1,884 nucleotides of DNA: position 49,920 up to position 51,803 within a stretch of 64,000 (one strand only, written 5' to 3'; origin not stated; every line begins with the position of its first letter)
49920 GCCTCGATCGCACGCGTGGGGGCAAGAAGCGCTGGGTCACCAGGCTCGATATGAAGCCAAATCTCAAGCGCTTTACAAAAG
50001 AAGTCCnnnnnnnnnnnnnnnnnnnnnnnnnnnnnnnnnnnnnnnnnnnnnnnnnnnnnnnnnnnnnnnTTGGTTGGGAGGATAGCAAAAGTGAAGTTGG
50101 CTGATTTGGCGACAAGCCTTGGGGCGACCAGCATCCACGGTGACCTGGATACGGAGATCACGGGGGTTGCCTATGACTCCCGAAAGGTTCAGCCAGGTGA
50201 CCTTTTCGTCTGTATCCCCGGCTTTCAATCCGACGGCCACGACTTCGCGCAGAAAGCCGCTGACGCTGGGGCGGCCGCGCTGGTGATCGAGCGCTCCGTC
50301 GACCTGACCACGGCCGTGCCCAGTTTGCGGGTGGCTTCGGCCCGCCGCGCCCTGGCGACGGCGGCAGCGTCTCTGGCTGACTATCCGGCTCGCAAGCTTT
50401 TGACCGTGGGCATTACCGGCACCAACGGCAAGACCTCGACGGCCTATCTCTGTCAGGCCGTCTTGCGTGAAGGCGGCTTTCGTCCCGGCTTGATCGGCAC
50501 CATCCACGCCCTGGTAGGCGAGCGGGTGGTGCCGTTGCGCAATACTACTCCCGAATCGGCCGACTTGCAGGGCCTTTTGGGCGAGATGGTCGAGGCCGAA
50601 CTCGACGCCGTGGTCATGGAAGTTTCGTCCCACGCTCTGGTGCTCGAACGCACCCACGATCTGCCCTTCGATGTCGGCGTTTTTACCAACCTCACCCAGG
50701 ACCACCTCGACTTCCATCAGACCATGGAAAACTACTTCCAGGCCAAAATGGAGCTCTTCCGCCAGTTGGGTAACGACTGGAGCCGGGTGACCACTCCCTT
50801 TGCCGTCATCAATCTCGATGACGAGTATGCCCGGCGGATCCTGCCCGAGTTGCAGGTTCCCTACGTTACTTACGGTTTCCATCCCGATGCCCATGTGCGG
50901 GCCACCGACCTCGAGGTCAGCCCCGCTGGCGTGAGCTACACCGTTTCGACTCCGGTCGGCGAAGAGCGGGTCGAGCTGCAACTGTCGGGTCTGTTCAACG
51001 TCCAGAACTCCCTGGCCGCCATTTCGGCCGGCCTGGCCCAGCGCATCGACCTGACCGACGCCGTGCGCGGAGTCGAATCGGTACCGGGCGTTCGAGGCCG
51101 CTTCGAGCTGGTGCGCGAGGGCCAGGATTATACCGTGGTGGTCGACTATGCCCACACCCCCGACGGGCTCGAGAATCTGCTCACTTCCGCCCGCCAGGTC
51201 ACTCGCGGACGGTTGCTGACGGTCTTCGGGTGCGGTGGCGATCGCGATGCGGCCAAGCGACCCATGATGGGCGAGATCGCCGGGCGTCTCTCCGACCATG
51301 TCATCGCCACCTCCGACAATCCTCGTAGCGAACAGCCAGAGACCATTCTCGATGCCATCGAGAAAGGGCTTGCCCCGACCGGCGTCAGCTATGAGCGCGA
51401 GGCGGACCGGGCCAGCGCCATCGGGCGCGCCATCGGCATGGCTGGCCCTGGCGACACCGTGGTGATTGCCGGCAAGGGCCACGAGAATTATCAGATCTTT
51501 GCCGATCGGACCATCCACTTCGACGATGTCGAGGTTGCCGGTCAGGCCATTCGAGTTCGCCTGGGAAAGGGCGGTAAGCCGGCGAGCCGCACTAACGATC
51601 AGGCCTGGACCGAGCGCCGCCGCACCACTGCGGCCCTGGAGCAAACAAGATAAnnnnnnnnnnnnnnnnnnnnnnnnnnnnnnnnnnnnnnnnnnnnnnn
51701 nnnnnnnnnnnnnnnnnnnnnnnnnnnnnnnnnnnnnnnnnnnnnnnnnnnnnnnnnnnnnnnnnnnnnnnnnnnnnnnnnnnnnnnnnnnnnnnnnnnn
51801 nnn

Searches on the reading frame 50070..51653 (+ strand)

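Call 15: search_protein_families(library=pfam, proteins=[window:50070-51653:+])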
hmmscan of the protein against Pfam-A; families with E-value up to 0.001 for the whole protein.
window:50070-51653:+ (527 aa): 3 families
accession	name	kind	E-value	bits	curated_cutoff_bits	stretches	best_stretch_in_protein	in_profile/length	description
PF08245.18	Mur_ligase_M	-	2.1e-53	181.7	24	1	115-320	1-199/200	Mur ligase middle domain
PF02875.26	Mur_ligase_C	-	2.6e-37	128.9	28.4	1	343-470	1-127/127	Mur ligase, glutamate ligase domain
PF01225.30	Mur_ligase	-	2.4e-12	47.5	21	1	29-84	1-59/95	Mur ligase family, catalytic domain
